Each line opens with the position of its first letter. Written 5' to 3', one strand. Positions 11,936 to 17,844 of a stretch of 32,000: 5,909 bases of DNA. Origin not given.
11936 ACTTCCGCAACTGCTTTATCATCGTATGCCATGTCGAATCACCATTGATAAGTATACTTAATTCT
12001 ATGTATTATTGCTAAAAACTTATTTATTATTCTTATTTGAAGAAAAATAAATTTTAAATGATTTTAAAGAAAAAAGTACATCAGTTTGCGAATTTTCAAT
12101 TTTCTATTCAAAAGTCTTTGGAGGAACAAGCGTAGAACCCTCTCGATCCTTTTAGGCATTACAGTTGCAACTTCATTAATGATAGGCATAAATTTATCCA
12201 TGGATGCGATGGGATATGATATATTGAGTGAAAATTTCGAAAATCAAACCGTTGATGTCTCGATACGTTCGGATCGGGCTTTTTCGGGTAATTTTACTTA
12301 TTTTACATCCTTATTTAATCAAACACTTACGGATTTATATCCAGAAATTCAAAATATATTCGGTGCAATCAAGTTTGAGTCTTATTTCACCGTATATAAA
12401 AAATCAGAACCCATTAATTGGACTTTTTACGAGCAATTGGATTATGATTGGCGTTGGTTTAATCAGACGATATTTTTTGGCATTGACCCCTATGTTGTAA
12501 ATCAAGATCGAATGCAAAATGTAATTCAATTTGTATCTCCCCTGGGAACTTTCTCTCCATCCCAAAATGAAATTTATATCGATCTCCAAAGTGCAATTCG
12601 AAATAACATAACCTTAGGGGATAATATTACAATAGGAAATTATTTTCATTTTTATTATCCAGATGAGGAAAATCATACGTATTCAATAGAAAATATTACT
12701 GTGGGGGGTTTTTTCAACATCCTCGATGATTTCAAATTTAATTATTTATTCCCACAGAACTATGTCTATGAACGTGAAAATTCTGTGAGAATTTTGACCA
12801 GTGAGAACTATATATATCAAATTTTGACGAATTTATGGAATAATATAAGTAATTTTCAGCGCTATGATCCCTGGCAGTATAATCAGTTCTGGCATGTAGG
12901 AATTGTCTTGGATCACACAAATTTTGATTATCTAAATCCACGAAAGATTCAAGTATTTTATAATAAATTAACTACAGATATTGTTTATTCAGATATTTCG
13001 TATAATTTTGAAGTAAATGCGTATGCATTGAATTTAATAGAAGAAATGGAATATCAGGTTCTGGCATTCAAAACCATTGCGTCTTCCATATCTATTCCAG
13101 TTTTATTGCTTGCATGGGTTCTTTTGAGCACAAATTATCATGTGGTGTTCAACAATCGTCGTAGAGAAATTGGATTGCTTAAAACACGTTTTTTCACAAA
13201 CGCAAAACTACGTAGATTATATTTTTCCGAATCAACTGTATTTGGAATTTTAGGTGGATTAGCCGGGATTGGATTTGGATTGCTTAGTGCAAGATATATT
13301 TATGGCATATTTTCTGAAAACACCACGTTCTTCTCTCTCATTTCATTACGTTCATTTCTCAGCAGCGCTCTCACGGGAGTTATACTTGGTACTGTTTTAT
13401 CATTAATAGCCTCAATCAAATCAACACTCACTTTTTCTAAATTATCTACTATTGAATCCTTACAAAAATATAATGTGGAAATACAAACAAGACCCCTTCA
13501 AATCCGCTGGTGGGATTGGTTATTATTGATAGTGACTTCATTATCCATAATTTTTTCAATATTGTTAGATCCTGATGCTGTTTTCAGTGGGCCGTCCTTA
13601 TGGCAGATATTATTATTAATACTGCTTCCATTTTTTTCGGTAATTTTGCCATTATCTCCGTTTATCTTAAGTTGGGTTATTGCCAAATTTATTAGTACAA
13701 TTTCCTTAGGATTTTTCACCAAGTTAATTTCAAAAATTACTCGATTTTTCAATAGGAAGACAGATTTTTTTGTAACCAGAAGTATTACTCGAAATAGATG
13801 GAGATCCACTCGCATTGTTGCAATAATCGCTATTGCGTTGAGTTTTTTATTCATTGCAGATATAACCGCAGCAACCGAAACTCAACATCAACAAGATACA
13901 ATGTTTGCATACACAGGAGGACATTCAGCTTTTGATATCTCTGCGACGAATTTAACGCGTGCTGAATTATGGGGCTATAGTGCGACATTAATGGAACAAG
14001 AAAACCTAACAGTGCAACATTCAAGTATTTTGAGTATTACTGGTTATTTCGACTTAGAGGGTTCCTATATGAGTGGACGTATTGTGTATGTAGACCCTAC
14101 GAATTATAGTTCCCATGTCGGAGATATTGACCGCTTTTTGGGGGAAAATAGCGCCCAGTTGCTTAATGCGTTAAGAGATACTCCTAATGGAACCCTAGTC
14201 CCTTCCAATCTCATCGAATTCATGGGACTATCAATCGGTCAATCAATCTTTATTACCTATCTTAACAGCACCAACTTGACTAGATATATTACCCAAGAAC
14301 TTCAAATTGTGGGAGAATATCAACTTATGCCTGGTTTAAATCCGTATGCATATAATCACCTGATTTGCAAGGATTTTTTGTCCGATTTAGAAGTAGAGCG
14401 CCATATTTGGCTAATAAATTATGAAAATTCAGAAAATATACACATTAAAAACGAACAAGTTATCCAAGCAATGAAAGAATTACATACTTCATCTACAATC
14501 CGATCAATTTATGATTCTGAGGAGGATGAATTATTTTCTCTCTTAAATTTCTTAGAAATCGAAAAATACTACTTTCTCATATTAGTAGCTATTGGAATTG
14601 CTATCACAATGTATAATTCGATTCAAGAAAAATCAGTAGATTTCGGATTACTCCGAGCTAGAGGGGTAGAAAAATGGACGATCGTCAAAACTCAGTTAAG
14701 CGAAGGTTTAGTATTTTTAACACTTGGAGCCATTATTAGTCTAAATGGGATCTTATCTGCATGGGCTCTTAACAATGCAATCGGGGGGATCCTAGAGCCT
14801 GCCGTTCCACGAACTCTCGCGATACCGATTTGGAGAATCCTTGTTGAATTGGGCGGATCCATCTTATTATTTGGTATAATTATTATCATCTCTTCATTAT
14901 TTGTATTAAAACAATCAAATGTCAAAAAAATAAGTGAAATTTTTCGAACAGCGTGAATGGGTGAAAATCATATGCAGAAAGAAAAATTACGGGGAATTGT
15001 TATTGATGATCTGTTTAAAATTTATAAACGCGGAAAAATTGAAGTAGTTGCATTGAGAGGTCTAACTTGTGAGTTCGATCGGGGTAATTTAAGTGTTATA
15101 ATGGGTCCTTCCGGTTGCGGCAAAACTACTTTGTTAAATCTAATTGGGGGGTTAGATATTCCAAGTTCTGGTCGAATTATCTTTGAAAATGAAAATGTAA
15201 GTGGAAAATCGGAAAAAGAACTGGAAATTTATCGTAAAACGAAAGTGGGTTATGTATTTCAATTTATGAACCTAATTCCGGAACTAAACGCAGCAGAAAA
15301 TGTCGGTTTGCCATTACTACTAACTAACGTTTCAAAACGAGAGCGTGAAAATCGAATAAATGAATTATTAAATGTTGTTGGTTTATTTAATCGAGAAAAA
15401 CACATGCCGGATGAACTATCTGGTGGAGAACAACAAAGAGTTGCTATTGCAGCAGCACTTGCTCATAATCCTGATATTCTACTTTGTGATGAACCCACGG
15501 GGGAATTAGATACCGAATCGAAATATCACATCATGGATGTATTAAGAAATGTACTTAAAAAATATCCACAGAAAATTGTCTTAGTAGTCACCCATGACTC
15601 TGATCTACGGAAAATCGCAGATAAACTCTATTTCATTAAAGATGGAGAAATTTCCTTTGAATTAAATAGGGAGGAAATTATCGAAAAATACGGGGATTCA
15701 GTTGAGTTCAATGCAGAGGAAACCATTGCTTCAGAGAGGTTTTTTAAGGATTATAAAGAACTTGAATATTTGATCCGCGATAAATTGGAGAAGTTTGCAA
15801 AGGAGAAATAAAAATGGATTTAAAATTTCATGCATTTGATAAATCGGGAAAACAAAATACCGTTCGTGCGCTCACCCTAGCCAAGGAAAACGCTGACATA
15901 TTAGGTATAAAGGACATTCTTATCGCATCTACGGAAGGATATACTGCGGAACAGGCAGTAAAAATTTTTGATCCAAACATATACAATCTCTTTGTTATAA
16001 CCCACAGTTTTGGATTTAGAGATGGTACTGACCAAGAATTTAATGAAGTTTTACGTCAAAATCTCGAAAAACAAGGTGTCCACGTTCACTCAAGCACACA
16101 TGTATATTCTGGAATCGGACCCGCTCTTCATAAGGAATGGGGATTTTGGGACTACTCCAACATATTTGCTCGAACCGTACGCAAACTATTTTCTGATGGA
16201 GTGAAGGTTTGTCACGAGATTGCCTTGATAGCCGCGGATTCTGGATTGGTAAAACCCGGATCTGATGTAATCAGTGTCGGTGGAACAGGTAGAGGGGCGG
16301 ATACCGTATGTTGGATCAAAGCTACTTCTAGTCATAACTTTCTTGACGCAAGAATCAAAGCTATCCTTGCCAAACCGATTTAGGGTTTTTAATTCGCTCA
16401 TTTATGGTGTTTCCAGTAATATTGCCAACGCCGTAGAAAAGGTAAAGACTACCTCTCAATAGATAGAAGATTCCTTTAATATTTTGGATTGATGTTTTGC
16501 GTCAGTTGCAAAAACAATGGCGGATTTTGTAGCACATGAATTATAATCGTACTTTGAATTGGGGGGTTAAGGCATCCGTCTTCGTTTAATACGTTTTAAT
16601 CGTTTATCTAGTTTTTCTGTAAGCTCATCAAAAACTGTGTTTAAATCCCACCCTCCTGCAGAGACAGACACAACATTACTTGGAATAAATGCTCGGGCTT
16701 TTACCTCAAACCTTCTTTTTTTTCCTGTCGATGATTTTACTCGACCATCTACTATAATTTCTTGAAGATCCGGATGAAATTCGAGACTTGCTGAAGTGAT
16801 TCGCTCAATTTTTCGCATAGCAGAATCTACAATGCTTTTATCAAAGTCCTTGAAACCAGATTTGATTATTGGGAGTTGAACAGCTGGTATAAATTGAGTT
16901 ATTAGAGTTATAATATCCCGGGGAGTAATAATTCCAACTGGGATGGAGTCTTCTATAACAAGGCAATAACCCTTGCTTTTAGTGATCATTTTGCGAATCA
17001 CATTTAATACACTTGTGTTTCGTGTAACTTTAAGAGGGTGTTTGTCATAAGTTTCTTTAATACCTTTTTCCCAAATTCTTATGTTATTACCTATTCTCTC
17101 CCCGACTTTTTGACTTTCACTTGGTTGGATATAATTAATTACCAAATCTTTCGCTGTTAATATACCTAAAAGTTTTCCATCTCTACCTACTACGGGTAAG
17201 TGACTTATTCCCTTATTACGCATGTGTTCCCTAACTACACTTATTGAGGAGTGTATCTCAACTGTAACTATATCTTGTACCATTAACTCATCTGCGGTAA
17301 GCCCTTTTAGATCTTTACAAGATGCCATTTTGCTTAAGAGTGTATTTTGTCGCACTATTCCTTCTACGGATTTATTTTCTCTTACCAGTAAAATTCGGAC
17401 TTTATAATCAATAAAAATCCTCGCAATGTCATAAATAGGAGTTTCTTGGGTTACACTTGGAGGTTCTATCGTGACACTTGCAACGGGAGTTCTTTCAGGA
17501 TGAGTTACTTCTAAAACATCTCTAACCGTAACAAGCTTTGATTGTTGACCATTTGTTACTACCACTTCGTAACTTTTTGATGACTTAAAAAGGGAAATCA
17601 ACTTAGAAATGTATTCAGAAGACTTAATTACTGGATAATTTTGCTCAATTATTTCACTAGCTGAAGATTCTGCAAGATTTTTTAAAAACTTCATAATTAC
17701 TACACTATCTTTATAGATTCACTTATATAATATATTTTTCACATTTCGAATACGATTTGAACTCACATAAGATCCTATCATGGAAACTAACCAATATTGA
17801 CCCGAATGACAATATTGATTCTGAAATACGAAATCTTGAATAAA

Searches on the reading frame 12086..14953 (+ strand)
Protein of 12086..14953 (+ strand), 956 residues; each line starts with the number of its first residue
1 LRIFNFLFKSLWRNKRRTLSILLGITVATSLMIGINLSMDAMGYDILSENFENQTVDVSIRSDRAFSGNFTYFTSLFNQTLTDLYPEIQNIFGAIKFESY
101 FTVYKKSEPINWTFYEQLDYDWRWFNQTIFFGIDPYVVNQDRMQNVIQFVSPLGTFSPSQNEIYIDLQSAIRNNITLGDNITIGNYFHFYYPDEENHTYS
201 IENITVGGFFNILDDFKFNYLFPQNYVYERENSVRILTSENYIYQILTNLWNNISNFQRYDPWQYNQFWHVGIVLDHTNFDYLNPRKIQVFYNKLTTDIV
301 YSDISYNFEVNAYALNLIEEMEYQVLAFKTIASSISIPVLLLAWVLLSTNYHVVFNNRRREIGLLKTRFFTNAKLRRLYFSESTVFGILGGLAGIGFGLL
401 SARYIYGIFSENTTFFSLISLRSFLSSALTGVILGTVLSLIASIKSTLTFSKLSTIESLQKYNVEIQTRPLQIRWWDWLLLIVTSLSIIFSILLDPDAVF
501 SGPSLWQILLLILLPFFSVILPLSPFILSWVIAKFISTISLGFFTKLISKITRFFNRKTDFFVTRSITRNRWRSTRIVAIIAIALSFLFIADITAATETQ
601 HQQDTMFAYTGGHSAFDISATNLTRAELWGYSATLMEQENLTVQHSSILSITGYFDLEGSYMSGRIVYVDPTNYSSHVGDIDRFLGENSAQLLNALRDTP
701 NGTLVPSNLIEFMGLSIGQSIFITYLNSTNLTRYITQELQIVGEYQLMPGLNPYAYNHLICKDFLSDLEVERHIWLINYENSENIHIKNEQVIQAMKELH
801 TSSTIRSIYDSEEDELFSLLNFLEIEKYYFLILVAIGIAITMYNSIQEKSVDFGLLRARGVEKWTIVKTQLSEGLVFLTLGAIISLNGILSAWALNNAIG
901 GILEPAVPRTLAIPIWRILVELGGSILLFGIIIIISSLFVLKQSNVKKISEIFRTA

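Call 72: search_protein_families(library=pfam, proteins=[window:12086-14953:+], max_evalue=0.00001)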
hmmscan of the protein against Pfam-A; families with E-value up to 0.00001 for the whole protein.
window:12086-14953:+ (956 aa): 1 family
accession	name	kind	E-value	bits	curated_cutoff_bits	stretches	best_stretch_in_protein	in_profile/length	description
PF02687.27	FtsX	-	9.2e-17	61.6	25.5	2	335-445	3-114/120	FtsX-like permease C-terminal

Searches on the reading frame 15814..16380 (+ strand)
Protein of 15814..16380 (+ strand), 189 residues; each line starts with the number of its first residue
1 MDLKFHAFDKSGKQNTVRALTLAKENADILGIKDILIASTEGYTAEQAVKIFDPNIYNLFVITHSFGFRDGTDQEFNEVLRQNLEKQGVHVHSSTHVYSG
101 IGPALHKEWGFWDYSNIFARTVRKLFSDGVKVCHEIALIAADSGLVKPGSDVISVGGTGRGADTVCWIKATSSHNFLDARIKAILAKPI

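Call 72: search_protein_families(library=pfam, proteins=[window:15814-16380:+], max_evalue=0.00001)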
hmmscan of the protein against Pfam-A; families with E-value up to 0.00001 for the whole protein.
window:15814-16380:+ (189 aa): 1 family
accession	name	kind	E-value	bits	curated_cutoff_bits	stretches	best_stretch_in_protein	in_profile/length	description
PF02887.21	PK_C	-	7.3e-09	36.2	28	1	22-163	6-109/114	Pyruvate kinase, alpha/beta domain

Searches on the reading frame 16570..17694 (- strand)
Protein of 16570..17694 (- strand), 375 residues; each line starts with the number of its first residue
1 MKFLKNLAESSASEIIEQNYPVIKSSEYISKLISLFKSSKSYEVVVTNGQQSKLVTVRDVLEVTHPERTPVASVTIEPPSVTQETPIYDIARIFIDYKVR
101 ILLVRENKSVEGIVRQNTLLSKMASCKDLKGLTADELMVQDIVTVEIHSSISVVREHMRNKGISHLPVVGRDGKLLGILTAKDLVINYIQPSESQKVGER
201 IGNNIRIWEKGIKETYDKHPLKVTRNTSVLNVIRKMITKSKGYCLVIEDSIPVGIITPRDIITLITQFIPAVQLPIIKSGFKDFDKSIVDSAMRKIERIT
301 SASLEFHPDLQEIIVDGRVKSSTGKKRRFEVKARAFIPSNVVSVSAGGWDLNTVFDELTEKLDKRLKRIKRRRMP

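Call 73: search_protein_families(library=pfam, proteins=[window:16570-17694:-], max_evalue=0.00001)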
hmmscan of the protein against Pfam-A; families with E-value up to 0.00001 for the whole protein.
window:16570-17694:- (375 aa): 2 families
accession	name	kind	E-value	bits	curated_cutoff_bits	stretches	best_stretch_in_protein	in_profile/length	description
PF00571.33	CBS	-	5e-31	107.2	24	2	135-185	2-52/57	CBS domain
PF02482.25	Ribosomal_S30AE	-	5.7e-06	27.4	23.7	1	288-373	17-87/88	Sigma 54 modulation protein / S30EA ribosomal protein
